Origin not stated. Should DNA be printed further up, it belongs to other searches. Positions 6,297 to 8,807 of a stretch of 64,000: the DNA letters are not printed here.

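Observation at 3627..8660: Single 1677-aa polypeptide combining GT2, two GT4 domains and a TPR tail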

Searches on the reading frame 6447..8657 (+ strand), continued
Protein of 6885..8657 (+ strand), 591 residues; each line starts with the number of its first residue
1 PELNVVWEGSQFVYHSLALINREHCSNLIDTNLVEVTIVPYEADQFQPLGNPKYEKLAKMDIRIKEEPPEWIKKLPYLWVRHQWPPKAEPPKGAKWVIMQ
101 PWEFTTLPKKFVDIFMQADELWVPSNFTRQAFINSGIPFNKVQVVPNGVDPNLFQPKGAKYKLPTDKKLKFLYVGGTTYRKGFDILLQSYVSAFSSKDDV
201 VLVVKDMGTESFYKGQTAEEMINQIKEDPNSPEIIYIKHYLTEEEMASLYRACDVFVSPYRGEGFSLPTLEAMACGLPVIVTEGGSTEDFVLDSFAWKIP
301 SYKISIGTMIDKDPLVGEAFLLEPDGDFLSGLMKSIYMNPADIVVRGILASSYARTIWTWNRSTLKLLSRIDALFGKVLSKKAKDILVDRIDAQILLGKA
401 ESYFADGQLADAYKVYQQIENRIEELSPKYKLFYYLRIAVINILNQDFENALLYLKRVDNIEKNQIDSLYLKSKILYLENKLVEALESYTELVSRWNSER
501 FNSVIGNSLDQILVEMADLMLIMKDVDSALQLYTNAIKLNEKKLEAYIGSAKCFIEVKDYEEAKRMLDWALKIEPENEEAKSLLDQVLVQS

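Call 54: find_related_loci(query=A3, collection=genome_contigs, flank=7000)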
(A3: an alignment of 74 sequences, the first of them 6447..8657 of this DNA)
Query A3 (737 aa) in genome_contigs; peptide patterns used: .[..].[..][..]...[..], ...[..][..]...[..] (x = any residue, [..] = any of these).
599 stretches matched a pattern (row limit reached: there are more); 432 encode a relative of the query (tblastn E <= 1e-3); the best 80 are kept; 80 distinct loci.
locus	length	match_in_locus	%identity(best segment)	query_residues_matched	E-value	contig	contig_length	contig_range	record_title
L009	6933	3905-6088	70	1-730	0e+0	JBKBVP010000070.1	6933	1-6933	MAG: Candidatus Kapaibacteriota bacterium isolate 21I_056.bin.23 NODE_74_length_6933_cov_2.348600, whole genome shotgun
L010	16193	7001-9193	69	1-733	0e+0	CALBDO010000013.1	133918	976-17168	MAG: Candidatus Kapabacteria bacterium isolate R1_Bin_METABAT__89_1 genome assembly, contig: c_000000004969, whole genom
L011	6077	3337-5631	62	1-733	0e+0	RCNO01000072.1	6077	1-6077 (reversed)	MAG: Bacteroidetes/Chlorobi group bacterium MS-B_bin-24 MS_under03953, whole genome shotgun sequence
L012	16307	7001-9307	62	1-735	0e+0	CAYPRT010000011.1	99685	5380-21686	MAG TPA_asm: uncultured Hyphomicrobiales bacterium isolate binchicken_co30_98 genome assembly, contig: NODE_258_length_9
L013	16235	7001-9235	59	1-733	0e+0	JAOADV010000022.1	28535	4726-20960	MAG: Ignavibacteria bacterium isolate SKW242 NODE_22_length_28535_cov_8.701806, whole genome shotgun sequence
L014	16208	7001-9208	60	1-733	0e+0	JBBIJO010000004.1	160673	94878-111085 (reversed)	MAG: Ignavibacteria bacterium isolate RSF170216_bin_164 NODE_100_length_160673_cov_19.877884, whole genome shotgun seque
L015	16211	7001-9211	74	1-737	0e+0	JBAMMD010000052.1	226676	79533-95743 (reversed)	MAG: Candidatus Kapaibacterium sp. isolate MAG22 ExploCarb_3808S_S2_5_length_226676_cov_14, whole genome shotgun sequenc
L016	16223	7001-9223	69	1-737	0e+0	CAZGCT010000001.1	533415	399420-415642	MAG TPA_asm: uncultured Hyphomicrobiales bacterium isolate binchicken_co40_53 genome assembly, contig: NODE_7_length_533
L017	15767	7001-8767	54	144-733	0e+0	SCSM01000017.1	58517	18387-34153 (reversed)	MAG: Bacteroidetes bacterium isolate FW215_bin.12 FW215_bin.12-41159, whole genome shotgun sequence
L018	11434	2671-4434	54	148-736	0e+0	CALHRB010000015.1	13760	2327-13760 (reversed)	MAG: Candidatus Kapabacteria bacterium isolate N1_Bin_Bin_40_sub genome assembly, contig: c_000001923598, whole genome s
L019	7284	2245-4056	53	128-733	0e+0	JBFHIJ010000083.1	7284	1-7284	MAG: Chlorobiota bacterium isolate Mix_sand07.2021.05.G.35 k141_2423564_length_7284_cov_11.9667, whole genome shotgun se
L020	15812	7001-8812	52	128-733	0e+0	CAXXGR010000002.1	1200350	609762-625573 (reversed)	MAG: Candidatus Kapaibacterium sp. isolate e0203437-6bf0-458e-9b39-a3b2dce24231 genome assembly, contig: contig_2, whole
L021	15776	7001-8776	54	140-734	0e+0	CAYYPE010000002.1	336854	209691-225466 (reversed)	MAG TPA_asm: uncultured Hyphomicrobiales bacterium isolate binchicken_co58_170 genome assembly, contig: NODE_13_length_3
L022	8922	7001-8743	53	146-729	0e+0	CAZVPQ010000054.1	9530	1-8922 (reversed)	MAG TPA_asm: uncultured Hyphomicrobiales bacterium isolate binchicken_co164_181 genome assembly, contig: NODE_2516_lengt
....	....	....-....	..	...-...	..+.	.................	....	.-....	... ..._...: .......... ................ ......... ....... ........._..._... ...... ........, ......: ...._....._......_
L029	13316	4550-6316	53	144-733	0e+0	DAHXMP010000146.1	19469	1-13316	MAG TPA_asm: Bacteroidetes bacterium isolate clean1621 k141_431492, whole genome shotgun sequence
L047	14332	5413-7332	47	65-725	0e+0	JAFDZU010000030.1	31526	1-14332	MAG: Bacteroidetes bacterium isolate SZAS-91 BACT-KAN-6__30__length-31526, whole genome shotgun sequence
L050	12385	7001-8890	48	98-733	0e+0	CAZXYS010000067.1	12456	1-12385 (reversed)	MAG TPA_asm: uncultured Hyphomicrobiales bacterium isolate SRP141376_co1_372 genome assembly, contig: NODE_9660_length_1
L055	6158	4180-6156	63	1-471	0e+0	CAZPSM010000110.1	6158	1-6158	MAG TPA_asm: uncultured Hyphomicrobiales bacterium isolate binchicken_co135_216 genome assembly, contig: NODE_13332_leng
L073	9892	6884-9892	47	65-714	0e+0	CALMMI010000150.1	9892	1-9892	MAG TPA_asm: uncultured Ignavibacteria bacterium isolate SRR5676438_bin.0_CONCOCT_v1.1_MAG genome assembly, contig: ERZ7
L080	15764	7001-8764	50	147-733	0e+0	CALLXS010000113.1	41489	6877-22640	MAG TPA_asm: uncultured bacterium isolate SRR1561989_bin.97_CONCOCT_v1.1_MAG genome assembly, contig: ERZ724023.825, who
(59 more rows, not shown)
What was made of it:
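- At least 432 species genomes carry it (call 54). The cassette is conserved in at least 432 species with unrelated neighbours (call 54). Nine species-level genomes carry the same full architecture (call 54, L009-L016 and L055).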

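Call 57: search_protein_families(library=pfam, proteins=[L021:302-8791:+, L047:19-7347:+, L029:200-6316:+, L050:4292-8896:+, L080:5537-8764:+], max_evalue=0.000001)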
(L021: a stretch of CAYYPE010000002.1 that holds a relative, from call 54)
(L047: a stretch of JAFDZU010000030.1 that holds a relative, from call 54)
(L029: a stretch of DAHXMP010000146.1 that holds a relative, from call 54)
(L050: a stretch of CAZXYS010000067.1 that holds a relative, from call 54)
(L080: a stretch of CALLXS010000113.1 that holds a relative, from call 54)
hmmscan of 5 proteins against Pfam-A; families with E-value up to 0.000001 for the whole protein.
L021:302-8791:+ (2830 aa): 11 families
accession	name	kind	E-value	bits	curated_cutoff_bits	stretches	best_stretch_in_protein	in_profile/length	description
PF00535.33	Glycos_transf_2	-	2.8e-72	242.5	23.3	3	164-324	1-165/168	Glycosyl transferase family 2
PF00534.26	Glycos_transf_1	-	7.5e-27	94.4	26.4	2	2404-2529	13-131/172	Glycosyl transferases group 1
PF13692.12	Glyco_trans_1_4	-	6.2e-26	91.8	27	1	2408-2528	3-114/142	Glycosyl transferases group 1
PF10111.15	Glyco_tranf_2_2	-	2.7e-23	83.3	27.3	2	165-379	2-224/276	Glycosyltransferase like family 2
PF13641.12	Glyco_tranf_2_3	-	1.8e-21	77.6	27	2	163-357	3-205/230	Glycosyltransferase like family 2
PF14559.12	TPR_19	-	1e-12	48.6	25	0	2761-2815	5-59/68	Tetratricopeptide repeat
PF13524.12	Glyco_trans_1_2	-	9e-12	45.6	25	0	1439-1523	58-141/144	Glycosyl transferase-like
PF13704.12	Glyco_tranf_2_4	-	3.7e-10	40.6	27.5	0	177-255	8-88/98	Glycosyl transferase family 2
PF13712.12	Glyco_tranf_2_5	-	2.6e-09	37.5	27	0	1600-1773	27-198/210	Glycosyltransferase like family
PF13439.12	Glyco_transf_4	-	4.8e-08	33.6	28.5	1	2312-2390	96-169/170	Glycosyltransferase Family 4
PF20706.3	GT4-conflict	-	3.9e-07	29.8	26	1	2388-2522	178-313/385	Family 4 Glycosyltransferase in conflict systems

L047:19-7347:+ (2443 aa): 17 families
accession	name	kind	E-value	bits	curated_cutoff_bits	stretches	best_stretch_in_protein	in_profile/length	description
PF00534.26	Glycos_transf_1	-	2e-46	158.1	26.4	2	1441-1593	13-169/172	Glycosyl transferases group 1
PF13692.12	Glyco_trans_1_4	-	2e-38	132.3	27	2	2030-2162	3-127/142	Glycosyl transferases group 1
PF08241.18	Methyltransf_11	-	1.6e-25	90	21.2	2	239-328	1-94/95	Methyltransferase domain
PF13489.12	Methyltransf_23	-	4.2e-25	88.8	27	1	230-372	18-159/164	Methyltransferase domain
PF00535.33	Glycos_transf_2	-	3.5e-22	79.6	23.3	1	841-980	2-139/168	Glycosyl transferase family 2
PF13439.12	Glyco_transf_4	-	1.2e-19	71.4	28.5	1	1223-1422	2-162/170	Glycosyltransferase Family 4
PF13649.12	Methyltransf_25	-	1.1e-18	68.1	27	1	239-325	2-97/97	Methyltransferase domain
PF13847.12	Methyltransf_31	-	4.7e-17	62.5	27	1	235-333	4-113/145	Methyltransferase domain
PF08242.18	Methyltransf_12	-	1.3e-16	61.5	30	1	239-327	1-98/98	Methyltransferase domain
PF01075.23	Glyco_transf_9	-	1.1e-14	54.8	22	1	592-753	76-236/247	Glycosyltransferase family 9 (heptosyltransferase)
PF13579.12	Glyco_trans_4_4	-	1.9e-12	48.2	29.7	1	1223-1422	1-155/158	Glycosyl transferase 4-like domain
PF20706.3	GT4-conflict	-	1.9e-12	47.3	26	1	2018-2223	187-381/385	Family 4 Glycosyltransferase in conflict systems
PF14559.12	TPR_19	-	1.9e-10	41.4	25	0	2380-2439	2-61/68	Tetratricopeptide repeat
PF13432.12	TPR_16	-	6e-10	39.8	32.7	0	2376-2434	4-62/65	Tetratricopeptide repeat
PF02353.26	CMAS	-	2.8e-08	33.9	27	0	234-329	62-164/273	Mycolic acid cyclopropane synthetase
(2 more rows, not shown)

L029:200-6316:+ (2039 aa): 13 families
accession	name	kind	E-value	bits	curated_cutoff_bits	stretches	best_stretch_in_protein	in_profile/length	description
PF00535.33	Glycos_transf_2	-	8.7e-41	140.1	23.3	2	527-702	1-167/168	Glycosyl transferase family 2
PF10111.15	Glyco_tranf_2_2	-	3.6e-22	79.6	27.3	1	527-740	1-217/276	Glycosyltransferase like family 2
PF00534.26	Glycos_transf_1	-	4.3e-21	75.6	26.4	1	1619-1755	13-143/172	Glycosyl transferases group 1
PF13692.12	Glyco_trans_1_4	-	1.8e-19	70.8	27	1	1623-1758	3-131/142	Glycosyl transferases group 1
PF13641.12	Glyco_tranf_2_3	-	4.5e-18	66.5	27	1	526-744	3-216/230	Glycosyltransferase like family 2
PF13712.12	Glyco_tranf_2_5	-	2e-14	54.3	27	1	577-736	28-185/210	Glycosyltransferase like family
PF13632.12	Glyco_trans_2_3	-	3.1e-14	53.7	27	0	643-744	27-128/198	Glycosyl transferase family group 2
PF14559.12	TPR_19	-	4.5e-12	46.6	25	0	1972-2039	1-68/68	Tetratricopeptide repeat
PF20706.3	GT4-conflict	-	2.5e-09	37.1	26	1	1617-1748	193-324/385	Family 4 Glycosyltransferase in conflict systems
PF08241.18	Methyltransf_11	-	9.3e-09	36.3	21.2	1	1263-1312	46-93/95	Methyltransferase domain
PF02709.20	Glyco_transf_7C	-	8e-08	32.3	23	0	681-729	13-62/78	N-terminal domain of galactosyltransferase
PF13432.12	TPR_16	-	1.1e-07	32.5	32.7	0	1969-2018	4-53/65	Tetratricopeptide repeat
PF07719.23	TPR_2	-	1.5e-07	31.5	27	0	1965-1995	4-34/34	Tetratricopeptide repeat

L050:4292-8896:+ (1535 aa): 14 families
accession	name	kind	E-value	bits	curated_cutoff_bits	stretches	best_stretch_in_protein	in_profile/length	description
PF00535.33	Glycos_transf_2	-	2.1e-80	269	23.3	3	294-410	1-119/168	Glycosyl transferase family 2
PF13641.12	Glyco_tranf_2_3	-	9.8e-43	147.2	27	3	573-797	3-217/230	Glycosyltransferase like family 2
PF10111.15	Glyco_tranf_2_2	-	5.2e-24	85.6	27.3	1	294-494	1-215/276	Glycosyltransferase like family 2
PF00534.26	Glycos_transf_1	-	2.2e-17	63.5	26.4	1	1111-1243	13-137/172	Glycosyl transferases group 1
PF13692.12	Glyco_trans_1_4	-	7e-17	62.5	27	1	1115-1247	3-125/142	Glycosyl transferases group 1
PF14559.12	TPR_19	-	8.1e-12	45.7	25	1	1471-1528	6-63/68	Tetratricopeptide repeat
PF20706.3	GT4-conflict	-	1.5e-10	41.1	26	1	1108-1245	192-327/385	Family 4 Glycosyltransferase in conflict systems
PF13424.12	TPR_12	-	1.8e-09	38.1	30.1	0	1458-1521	12-76/77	Tetratricopeptide repeat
PF25064.1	ARM_TT21_5th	-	7.1e-09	36.4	27.8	0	1346-1435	7-95/117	TT21 fifth ARM repeats domain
PF12895.13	ANAPC3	-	2.9e-08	34.3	27.2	0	1352-1435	1-79/82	Anaphase-promoting complex, cyclosome, subunit 3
PF13712.12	Glyco_tranf_2_5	-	3e-08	34.1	27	0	643-781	43-177/210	Glycosyltransferase like family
PF13632.12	Glyco_trans_2_3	-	3.1e-08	34.1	27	0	656-793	1-125/198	Glycosyl transferase family group 2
PF07719.23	TPR_2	-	9.2e-08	32.1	27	0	1342-1370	3-31/34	Tetratricopeptide repeat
PF13428.12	TPR_14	-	1.9e-07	31.5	23.5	0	1457-1498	2-43/44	Tetratricopeptide repeat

L080:5537-8764:+ (1076 aa): 7 families
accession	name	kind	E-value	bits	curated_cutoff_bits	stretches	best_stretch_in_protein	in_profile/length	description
PF13692.12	Glyco_trans_1_4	-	2.2e-17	64.1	27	1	660-784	3-118/142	Glycosyl transferases group 1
PF00534.26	Glycos_transf_1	-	3.3e-17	63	26.4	1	657-787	14-138/172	Glycosyl transferases group 1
PF20706.3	GT4-conflict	-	2.9e-12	46.7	26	1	655-853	194-381/385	Family 4 Glycosyltransferase in conflict systems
PF14559.12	TPR_19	-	1.8e-11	44.6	25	1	1009-1066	1-58/68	Tetratricopeptide repeat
PF13432.12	TPR_16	-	9e-10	39.3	32.7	0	1006-1052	4-50/65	Tetratricopeptide repeat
PF07719.23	TPR_2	-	3.1e-09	36.7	27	0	1033-1065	1-33/34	Tetratricopeptide repeat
PF12895.13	ANAPC3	-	8.5e-07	29.6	27.2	0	926-978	28-79/82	Anaphase-promoting complex, cyclosome, subunit 3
